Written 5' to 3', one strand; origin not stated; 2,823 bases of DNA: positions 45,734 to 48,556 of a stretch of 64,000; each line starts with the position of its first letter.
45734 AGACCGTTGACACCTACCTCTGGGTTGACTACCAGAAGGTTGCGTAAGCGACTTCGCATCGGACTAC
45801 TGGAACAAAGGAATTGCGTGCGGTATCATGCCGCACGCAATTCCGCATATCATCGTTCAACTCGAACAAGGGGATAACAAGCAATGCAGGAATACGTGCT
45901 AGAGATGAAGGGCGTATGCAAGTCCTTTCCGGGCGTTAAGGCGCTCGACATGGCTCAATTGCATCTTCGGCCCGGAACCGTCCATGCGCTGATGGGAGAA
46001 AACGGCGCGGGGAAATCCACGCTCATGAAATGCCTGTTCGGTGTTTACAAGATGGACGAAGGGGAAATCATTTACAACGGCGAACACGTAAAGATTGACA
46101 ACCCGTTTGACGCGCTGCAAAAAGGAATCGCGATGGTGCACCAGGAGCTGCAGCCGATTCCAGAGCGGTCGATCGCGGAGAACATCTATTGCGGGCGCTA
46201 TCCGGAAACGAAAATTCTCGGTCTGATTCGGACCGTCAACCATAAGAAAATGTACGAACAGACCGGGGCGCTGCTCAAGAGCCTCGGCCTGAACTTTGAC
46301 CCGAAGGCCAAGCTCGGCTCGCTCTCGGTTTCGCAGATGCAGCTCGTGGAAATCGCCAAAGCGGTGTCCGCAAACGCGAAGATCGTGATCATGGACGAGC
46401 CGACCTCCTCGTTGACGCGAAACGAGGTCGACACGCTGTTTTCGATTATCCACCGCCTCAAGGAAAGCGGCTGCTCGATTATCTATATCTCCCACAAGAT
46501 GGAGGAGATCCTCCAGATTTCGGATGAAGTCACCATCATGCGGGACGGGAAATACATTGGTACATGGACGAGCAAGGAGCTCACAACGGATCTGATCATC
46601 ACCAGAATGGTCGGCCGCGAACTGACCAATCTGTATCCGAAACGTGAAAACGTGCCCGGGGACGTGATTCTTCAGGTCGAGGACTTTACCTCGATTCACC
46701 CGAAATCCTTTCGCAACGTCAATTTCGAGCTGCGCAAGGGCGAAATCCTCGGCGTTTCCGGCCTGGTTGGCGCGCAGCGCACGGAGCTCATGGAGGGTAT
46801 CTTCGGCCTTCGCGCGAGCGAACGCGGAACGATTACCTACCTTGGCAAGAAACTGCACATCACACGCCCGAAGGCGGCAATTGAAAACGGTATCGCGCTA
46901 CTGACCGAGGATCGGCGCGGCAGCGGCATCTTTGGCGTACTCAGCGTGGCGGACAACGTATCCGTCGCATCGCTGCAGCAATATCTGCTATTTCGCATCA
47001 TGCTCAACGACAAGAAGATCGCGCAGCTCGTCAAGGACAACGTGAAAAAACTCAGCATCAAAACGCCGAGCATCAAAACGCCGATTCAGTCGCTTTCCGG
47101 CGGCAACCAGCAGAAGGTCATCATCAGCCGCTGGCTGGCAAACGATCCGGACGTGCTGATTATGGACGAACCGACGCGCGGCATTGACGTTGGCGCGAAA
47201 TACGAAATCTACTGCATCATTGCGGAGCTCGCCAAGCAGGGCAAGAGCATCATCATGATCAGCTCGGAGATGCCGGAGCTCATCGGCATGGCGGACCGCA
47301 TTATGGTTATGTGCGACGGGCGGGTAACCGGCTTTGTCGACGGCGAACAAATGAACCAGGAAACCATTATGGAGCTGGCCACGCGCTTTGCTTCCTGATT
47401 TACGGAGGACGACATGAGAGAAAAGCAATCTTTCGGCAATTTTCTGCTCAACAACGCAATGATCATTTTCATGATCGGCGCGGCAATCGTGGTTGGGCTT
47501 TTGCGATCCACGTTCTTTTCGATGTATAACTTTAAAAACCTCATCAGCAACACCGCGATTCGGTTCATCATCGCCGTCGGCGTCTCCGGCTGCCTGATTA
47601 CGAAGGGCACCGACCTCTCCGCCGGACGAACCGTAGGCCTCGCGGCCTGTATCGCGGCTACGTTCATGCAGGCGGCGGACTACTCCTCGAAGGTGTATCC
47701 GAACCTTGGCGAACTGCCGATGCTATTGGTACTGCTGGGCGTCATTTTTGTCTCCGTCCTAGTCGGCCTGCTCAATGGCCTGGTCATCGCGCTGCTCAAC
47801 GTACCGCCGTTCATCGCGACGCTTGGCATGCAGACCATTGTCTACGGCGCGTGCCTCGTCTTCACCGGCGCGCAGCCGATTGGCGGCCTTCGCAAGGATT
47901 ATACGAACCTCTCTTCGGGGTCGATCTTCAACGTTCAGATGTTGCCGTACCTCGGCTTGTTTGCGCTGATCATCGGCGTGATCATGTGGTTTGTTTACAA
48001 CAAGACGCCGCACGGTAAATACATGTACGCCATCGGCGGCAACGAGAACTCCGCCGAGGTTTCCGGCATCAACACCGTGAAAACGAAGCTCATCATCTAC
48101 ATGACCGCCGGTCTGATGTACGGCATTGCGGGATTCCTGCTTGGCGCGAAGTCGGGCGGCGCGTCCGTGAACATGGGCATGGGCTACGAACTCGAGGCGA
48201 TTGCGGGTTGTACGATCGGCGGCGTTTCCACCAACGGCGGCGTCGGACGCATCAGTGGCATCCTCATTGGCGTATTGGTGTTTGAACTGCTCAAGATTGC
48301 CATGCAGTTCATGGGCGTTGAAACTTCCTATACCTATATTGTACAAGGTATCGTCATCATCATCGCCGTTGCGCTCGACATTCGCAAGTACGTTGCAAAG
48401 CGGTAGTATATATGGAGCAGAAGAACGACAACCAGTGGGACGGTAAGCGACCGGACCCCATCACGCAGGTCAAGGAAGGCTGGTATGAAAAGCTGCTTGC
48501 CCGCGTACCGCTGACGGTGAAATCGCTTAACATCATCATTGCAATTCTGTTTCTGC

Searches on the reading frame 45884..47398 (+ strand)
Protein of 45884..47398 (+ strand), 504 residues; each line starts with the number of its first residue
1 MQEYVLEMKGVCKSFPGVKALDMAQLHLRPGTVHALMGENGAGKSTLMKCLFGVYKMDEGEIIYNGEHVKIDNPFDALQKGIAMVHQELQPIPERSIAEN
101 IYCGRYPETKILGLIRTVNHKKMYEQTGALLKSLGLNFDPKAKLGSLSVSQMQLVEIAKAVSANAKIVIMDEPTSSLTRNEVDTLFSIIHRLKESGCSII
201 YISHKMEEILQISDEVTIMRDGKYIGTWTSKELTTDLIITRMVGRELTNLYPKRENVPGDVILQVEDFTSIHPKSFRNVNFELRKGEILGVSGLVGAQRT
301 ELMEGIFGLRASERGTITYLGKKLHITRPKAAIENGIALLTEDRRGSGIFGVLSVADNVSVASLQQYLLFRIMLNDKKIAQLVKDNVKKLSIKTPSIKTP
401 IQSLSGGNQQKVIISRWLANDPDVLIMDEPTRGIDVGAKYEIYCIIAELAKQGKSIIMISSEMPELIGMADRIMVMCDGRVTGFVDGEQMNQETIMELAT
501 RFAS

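Call 59: search_protein_families(library=pfam, proteins=[window:45884-47398:+], max_evalue=0.00001)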
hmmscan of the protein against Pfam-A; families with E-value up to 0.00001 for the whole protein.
window:45884-47398:+ (504 aa): 2 families
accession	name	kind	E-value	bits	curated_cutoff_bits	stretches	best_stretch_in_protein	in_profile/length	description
PF00005.33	ABC_tran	-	9.8e-51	172.4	25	2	23-175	3-137/137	ABC transporter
PF13304.12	AAA_21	-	2.7e-07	31.4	27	0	34-59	2-33/304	AAA domain, putative AbiEii toxin, Type IV TA system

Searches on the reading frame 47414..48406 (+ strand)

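Call 59: search_protein_families(library=pfam, proteins=[window:47414-48406:+], max_evalue=0.00001)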
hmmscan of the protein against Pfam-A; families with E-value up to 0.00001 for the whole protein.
window:47414-48406:+ (330 aa): 1 family
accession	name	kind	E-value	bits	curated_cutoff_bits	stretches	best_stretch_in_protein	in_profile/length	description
PF02653.21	BPD_transp_2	-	4.6e-33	114.9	26.8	1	42-319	4-269/269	Branched-chain amino acid transport system / permease component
